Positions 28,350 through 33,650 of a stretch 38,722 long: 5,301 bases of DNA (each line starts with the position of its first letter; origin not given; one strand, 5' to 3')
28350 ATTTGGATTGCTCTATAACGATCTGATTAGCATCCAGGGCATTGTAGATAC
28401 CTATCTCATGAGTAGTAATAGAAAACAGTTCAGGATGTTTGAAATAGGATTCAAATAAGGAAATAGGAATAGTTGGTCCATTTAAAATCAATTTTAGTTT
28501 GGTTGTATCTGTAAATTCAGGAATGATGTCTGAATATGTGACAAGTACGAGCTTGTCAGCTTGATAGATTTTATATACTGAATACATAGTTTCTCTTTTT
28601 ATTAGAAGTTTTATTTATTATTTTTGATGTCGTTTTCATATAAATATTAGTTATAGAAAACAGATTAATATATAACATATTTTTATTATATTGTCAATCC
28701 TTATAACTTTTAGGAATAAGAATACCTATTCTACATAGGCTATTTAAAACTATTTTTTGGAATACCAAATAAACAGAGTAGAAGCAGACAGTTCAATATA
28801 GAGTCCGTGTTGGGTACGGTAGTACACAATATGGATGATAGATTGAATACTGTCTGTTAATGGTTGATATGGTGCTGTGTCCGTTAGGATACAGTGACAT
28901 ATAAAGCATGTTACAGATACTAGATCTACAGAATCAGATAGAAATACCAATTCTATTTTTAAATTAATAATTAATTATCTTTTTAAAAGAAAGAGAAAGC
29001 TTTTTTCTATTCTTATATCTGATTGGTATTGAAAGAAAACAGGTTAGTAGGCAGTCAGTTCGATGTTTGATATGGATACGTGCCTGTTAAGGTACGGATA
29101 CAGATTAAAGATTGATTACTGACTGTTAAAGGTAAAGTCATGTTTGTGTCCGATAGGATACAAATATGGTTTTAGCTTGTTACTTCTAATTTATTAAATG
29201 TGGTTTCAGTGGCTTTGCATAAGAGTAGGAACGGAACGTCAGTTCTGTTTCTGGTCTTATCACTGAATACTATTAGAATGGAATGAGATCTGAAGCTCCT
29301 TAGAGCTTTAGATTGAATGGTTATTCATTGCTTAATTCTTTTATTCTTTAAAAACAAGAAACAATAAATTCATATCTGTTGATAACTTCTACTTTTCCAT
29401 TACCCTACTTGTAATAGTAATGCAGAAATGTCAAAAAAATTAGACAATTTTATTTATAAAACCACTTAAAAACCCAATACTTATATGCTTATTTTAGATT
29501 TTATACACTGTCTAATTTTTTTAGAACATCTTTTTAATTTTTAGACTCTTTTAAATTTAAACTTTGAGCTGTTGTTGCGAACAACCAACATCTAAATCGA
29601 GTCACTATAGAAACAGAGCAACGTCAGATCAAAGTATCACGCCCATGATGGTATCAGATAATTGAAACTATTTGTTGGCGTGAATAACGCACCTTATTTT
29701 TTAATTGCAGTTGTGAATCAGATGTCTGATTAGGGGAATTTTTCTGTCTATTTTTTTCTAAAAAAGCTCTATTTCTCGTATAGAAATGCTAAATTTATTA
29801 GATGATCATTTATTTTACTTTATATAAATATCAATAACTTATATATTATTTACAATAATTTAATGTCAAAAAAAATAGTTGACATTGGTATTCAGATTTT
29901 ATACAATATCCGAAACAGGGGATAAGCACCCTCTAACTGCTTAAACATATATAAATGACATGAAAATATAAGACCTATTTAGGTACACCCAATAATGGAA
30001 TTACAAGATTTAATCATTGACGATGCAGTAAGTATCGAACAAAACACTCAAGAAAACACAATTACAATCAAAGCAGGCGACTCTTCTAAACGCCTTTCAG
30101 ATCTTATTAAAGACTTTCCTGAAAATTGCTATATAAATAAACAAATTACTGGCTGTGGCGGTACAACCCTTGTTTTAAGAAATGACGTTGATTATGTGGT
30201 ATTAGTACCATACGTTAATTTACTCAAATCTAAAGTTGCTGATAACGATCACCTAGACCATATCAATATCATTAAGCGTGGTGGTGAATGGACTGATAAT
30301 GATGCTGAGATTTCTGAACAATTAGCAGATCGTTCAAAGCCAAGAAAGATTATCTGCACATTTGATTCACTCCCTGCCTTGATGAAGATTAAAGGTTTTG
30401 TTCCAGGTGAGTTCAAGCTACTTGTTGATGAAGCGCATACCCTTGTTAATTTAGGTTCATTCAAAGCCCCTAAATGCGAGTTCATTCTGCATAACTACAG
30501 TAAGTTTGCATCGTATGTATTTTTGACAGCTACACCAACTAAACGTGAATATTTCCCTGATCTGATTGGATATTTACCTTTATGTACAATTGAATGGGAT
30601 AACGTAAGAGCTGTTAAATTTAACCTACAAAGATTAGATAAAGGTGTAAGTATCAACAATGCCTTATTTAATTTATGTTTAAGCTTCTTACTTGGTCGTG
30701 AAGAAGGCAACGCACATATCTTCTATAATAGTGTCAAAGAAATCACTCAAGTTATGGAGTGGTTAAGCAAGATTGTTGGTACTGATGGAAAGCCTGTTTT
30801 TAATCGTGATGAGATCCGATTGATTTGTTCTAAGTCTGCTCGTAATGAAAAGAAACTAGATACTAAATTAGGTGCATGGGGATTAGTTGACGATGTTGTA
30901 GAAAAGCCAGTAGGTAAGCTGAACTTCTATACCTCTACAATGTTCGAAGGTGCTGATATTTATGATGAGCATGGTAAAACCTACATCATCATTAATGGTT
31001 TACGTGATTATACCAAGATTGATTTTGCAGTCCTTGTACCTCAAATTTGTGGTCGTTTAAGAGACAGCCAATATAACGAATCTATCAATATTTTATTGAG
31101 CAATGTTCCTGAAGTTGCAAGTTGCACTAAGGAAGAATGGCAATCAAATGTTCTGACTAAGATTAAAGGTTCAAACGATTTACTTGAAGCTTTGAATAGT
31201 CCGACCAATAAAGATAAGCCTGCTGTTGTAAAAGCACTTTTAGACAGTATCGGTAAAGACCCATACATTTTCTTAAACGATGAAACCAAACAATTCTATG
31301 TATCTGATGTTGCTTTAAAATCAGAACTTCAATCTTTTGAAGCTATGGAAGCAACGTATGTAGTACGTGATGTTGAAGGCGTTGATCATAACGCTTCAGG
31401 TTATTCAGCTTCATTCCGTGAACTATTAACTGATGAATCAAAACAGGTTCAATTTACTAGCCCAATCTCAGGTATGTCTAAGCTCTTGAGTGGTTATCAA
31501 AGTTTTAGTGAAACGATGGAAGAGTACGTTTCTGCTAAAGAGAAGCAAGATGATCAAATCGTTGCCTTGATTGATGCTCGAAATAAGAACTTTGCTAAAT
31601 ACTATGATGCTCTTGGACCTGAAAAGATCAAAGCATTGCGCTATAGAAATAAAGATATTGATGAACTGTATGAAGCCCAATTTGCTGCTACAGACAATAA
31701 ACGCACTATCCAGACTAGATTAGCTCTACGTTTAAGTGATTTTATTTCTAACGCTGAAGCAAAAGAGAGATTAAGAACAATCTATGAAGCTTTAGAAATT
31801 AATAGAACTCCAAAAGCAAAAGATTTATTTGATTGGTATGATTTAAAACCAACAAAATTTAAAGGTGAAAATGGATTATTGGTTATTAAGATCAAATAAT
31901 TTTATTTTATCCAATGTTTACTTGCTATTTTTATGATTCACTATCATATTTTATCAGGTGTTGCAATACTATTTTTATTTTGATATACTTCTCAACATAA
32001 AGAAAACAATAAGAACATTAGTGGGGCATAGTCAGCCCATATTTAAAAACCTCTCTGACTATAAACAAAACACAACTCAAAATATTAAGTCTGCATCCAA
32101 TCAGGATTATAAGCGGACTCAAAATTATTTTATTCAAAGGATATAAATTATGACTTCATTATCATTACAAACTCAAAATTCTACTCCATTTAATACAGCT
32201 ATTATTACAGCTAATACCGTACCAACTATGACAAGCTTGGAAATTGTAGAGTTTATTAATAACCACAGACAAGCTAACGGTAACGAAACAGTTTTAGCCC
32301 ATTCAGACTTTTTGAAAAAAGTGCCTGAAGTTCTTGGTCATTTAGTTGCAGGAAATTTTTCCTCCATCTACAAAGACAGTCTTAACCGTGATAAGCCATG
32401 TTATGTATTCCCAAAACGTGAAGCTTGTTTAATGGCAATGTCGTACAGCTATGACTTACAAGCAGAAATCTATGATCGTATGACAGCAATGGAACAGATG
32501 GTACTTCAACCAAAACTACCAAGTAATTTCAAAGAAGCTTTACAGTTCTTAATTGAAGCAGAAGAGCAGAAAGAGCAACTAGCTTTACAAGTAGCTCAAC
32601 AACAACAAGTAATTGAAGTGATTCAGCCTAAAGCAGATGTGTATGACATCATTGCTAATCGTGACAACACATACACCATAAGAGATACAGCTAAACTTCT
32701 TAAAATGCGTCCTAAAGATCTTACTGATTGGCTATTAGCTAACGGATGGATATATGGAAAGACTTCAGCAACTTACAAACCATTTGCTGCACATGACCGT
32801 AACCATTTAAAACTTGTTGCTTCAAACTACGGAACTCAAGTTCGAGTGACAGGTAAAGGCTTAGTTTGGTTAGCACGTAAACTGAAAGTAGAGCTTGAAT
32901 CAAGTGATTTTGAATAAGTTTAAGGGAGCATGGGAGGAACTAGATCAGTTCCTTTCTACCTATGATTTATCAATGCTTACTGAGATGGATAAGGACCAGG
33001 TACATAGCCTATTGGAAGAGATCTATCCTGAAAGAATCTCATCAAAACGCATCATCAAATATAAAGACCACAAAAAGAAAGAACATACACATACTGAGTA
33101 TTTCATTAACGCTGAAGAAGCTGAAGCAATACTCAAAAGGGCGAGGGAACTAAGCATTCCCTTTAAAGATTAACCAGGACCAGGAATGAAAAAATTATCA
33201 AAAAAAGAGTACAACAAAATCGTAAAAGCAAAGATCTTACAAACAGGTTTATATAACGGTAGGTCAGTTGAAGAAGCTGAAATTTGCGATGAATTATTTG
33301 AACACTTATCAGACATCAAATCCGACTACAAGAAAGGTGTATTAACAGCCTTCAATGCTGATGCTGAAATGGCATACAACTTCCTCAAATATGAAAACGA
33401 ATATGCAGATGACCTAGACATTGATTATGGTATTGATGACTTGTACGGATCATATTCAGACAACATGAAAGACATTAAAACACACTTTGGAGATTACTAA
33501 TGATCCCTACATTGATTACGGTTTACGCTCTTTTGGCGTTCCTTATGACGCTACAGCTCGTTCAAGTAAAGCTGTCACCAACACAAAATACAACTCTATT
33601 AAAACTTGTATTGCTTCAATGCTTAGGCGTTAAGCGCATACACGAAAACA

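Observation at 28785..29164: Two tandem paralogous ~110-nt structured elements with compensatory substitutions in a 1.4-kb gene-free region (candidate new ncRNA pair)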

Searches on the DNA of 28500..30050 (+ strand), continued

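Call 96: search_dna_similar(query=window:29030-29185:+, collection=plasmids, mode=distant, max_evalue=0.001, max_rows=60)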
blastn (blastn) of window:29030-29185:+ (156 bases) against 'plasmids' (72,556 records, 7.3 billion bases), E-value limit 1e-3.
Records with a match: 24; places in all: 24; records where one place covers at least 80% of the query: 3.
Best place of each record, by identity: >=99% 2; 95-99% 14; 90-95% 1; 80-90% 6; 60-80% 1.
By first word of the organism name: Acinetobacter 24.
By predicted mobility (MOB-suite, as given by PLSDB): mobilizable 14; non-mobilizable 10.
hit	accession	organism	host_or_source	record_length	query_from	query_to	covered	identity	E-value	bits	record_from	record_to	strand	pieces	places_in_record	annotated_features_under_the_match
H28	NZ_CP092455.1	Acinetobacter sp. AHP123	cell culture,Activated sludge from ...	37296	1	156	100%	100.0%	8e-74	282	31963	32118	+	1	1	none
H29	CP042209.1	Acinetobacter baumannii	Whole organism,soil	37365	1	153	98%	99.3%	1e-70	272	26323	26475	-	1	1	none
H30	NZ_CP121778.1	Acinetobacter johnsonii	Sputum,patient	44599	8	153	94%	82.2%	7e-30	136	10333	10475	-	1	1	none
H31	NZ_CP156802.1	Acinetobacter sp. ANC 7892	cattle,whole organism,cattle feces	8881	7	117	71%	94.6%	1e-40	172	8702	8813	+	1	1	none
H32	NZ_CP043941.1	Acinetobacter lwoffii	-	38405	1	104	67%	95.2%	2e-37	162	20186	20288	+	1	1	none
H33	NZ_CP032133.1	Acinetobacter chinensis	Culture,Sewage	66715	7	104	63%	97.0%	2e-37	162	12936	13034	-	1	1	none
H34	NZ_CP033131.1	Acinetobacter wuhouensis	Culture,Sewage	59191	7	104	63%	97.0%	2e-37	162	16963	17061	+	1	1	none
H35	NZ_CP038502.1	Acinetobacter baumannii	Homo sapiens,blood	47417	7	104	63%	97.0%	2e-37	162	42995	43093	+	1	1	none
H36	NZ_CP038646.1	Acinetobacter baumannii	Homosapiens,blood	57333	7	104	63%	97.0%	2e-37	162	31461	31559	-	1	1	none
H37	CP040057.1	Acinetobacter baumannii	Homo sapiens,blood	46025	7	104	63%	97.0%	2e-37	162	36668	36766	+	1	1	none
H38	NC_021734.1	Acinetobacter baumannii BJAB0715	-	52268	7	104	63%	97.0%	2e-37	162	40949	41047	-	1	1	none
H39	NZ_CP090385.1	Acinetobacter towneri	-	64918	7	104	63%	97.0%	2e-37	162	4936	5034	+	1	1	none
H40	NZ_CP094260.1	Acinetobacter indicus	mixed culture,porcine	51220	7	104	63%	97.0%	2e-37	162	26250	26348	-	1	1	none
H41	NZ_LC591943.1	Acinetobacter variabilis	Homo sapiens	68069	7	104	63%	97.0%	2e-37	162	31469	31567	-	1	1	none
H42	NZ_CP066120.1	Acinetobacter bereziniae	Homo sapiens,sputum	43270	7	104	63%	97.0%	2e-37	162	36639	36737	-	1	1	none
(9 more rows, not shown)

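Call 110: search_with_rna_model(model_id=R1, sources=[L145, L146, L096, L001], max_evalue=0.01)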
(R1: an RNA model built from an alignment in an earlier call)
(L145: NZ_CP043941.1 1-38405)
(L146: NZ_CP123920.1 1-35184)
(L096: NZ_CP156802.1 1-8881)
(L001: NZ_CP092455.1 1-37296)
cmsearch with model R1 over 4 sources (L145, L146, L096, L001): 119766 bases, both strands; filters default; matches with E-value up to 0.01: 9.
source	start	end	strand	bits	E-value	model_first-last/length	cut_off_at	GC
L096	8715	8801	+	102.7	1.7e-20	1-87/87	no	0.37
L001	31981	32067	+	99.2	1.1e-19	1-87/87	no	0.38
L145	20204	20289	+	93.6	1.9e-18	1-87/87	no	0.37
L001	31714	31798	+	79.5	2.9e-15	1-87/87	no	0.39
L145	19920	19984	+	61.7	2.9e-11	1-87/87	no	0.34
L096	8710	8796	-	34.1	4.8e-05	1-87/87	no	0.36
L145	20198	20284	-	31.8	0.00015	1-87/87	no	0.38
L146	18681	18767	-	31.4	0.0002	1-87/87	no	0.37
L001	31976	32062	-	27.9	0.0012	1-87/87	no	0.38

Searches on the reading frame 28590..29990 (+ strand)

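Call 18: search_protein_families(library=pfam, proteins=[L002:5570-6892:+], max_evalue=0.01)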
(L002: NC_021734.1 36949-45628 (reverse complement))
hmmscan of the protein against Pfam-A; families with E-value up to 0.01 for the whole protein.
L002:5570-6892:+ (440 aa): 0 families

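Call 19: search_protein_families(library=phrogs, proteins=[L002:5570-6892:+], max_evalue=0.01)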
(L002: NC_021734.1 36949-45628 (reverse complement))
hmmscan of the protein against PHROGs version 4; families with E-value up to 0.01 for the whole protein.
L002:5570-6892:+ (440 aa): 1 family
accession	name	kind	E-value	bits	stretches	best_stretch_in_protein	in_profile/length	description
phrog_2467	-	unknown function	2.5e-108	364.2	1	2-433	10-438/502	-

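Call 46: search_protein_families(library=ncbifam, proteins=[L002:5570-6892:+, L008:4434-6323:+], max_evalue=0.1)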
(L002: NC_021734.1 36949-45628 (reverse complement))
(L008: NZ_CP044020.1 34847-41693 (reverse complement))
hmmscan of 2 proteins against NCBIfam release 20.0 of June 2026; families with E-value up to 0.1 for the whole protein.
L002:5570-6892:+ (440 aa): 1 family
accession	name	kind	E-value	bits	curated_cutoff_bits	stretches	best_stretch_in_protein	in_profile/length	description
NF007005.1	PRK09468.1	equivalog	0.06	12.8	331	0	4-62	52-110/237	osmolarity response regulator transcription factor OmpR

L008:4434-6323:+ (629 aa): 0 families

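Call 103: search_protein_families(library=phrogs, proteins=[L008:4434-6323:+], max_evalue=0.001)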
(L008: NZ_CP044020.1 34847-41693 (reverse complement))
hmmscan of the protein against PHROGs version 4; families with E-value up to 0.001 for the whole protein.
L008:4434-6323:+ (629 aa): 0 families

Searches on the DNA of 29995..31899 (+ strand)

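Call 91: search_rna_families(source=L097, start=1240, end=4010, threshold=evalue, max_evalue=1)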
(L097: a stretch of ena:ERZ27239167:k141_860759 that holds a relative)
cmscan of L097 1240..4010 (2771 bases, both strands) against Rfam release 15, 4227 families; matches with E-value up to 1: 0.
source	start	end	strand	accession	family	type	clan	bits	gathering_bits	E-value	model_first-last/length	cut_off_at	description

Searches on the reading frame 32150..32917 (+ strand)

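Call 18: search_protein_families(library=pfam, proteins=[window:32150-32917:+], max_evalue=0.01)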
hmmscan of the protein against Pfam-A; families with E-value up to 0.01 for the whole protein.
window:32150-32917:+ (255 aa): 1 family
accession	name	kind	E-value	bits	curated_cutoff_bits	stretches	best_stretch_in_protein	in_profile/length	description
PF03374.19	ANT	-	7.8e-19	68.4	25.3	1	152-246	1-106/108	Phage antirepressor protein KilAC domain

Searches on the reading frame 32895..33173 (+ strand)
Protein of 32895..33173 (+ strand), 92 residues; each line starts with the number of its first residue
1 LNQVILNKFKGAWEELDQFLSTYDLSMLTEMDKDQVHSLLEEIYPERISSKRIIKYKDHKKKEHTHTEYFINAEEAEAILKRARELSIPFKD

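Call 18: search_protein_families(library=pfam, proteins=[window:32895-33173:+], max_evalue=0.01)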
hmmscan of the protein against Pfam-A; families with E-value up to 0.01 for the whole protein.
window:32895-33173:+ (92 aa): 1 family
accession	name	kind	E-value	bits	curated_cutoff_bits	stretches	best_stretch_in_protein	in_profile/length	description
PF02002.24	TFIIE_alpha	-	0.00032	21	22.9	1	23-83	31-88/105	TFIIE alpha subunit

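Call 103: search_protein_families(library=phrogs, proteins=[window:32895-33173:+], max_evalue=0.001)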
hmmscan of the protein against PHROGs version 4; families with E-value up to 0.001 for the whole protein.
window:32895-33173:+ (92 aa): 0 families

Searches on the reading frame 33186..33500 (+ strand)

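Call 18: search_protein_families(library=pfam, proteins=[window:33186-33500:+], max_evalue=0.01)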
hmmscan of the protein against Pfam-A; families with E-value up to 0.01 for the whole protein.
window:33186-33500:+ (104 aa): 0 families

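Call 103: search_protein_families(library=phrogs, proteins=[window:33186-33500:+], max_evalue=0.001)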
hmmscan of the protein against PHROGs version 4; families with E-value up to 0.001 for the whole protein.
window:33186-33500:+ (104 aa): 1 family
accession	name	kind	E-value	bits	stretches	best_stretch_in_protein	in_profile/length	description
phrog_37373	-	unknown function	1.7e-60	202.8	1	1-104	1-104/104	-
